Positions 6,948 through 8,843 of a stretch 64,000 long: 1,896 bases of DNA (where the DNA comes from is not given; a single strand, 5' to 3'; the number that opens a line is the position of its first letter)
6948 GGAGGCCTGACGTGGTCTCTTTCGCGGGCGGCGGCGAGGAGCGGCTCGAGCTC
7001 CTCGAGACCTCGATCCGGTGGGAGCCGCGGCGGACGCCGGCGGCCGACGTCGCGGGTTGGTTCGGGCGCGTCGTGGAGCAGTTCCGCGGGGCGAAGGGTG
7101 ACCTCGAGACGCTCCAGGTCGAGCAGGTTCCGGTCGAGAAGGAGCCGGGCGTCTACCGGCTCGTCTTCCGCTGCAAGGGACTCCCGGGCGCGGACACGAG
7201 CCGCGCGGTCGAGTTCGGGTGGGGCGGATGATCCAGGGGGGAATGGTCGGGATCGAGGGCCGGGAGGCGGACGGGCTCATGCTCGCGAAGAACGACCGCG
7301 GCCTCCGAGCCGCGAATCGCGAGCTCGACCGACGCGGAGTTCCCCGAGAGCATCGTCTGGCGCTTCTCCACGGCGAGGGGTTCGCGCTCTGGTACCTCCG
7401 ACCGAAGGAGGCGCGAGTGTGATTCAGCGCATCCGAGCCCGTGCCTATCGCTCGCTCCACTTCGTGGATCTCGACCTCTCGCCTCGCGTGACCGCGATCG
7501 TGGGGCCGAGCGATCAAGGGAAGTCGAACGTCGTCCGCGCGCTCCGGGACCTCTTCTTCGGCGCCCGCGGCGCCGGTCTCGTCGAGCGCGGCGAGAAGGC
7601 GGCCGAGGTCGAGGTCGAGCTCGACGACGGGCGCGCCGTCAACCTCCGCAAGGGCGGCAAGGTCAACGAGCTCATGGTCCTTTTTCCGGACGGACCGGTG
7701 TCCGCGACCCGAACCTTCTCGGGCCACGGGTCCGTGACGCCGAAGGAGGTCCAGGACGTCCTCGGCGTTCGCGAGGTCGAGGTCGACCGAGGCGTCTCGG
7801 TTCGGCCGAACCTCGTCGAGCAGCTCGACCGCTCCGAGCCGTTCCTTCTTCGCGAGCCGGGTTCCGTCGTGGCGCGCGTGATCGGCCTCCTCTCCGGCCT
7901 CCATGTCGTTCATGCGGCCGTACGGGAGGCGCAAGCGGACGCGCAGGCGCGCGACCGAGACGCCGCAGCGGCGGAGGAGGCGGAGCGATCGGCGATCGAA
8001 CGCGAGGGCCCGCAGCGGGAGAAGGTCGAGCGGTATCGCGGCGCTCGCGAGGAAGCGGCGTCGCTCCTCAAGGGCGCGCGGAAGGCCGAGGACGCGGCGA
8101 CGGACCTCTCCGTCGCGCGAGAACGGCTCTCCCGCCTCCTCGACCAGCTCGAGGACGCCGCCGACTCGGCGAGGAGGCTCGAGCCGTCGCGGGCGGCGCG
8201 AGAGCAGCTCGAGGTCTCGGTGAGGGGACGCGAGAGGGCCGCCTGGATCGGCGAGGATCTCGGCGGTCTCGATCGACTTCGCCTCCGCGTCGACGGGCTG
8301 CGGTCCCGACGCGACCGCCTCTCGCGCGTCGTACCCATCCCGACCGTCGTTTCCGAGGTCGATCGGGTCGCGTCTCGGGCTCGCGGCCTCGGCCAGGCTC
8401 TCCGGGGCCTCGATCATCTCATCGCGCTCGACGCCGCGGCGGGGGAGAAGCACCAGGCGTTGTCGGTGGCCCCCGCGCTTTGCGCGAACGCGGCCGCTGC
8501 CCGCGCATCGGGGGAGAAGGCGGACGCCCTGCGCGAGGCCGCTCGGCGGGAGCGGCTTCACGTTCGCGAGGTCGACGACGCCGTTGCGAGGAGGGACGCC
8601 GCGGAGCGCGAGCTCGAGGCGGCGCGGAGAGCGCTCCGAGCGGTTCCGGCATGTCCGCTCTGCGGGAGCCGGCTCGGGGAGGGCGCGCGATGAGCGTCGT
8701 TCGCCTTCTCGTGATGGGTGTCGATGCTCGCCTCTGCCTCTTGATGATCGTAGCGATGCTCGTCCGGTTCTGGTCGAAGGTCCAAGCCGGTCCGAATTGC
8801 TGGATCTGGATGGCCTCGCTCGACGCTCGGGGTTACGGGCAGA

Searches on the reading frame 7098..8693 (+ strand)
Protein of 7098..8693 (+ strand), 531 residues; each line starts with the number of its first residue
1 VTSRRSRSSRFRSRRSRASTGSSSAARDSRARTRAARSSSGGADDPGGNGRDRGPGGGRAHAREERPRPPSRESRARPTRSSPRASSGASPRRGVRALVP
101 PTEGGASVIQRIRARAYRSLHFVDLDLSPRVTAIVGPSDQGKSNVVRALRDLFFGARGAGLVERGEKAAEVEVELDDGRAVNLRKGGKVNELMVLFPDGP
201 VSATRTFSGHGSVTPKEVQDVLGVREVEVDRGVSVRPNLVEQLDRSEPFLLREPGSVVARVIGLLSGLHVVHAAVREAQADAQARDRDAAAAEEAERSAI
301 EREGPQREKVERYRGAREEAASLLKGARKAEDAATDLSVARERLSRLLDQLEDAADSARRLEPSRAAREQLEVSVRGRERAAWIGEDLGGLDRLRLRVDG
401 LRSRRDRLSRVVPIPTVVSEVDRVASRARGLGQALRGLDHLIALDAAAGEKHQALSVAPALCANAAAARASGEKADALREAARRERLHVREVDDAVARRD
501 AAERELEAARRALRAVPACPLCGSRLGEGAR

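Call 77: search_protein_families(library=phrogs, proteins=[window:7098-8693:+], max_evalue=0.00001)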
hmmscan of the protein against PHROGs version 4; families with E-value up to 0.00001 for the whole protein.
window:7098-8693:+ (531 aa): 2 families
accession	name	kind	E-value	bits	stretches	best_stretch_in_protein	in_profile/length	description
phrog_16465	-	DNA, RNA and nucleotide metabolism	4.1e-25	89.8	1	107-361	3-250/491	exonuclease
phrog_1499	-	unknown function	5.9e-08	33.4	0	109-199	5-97/427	-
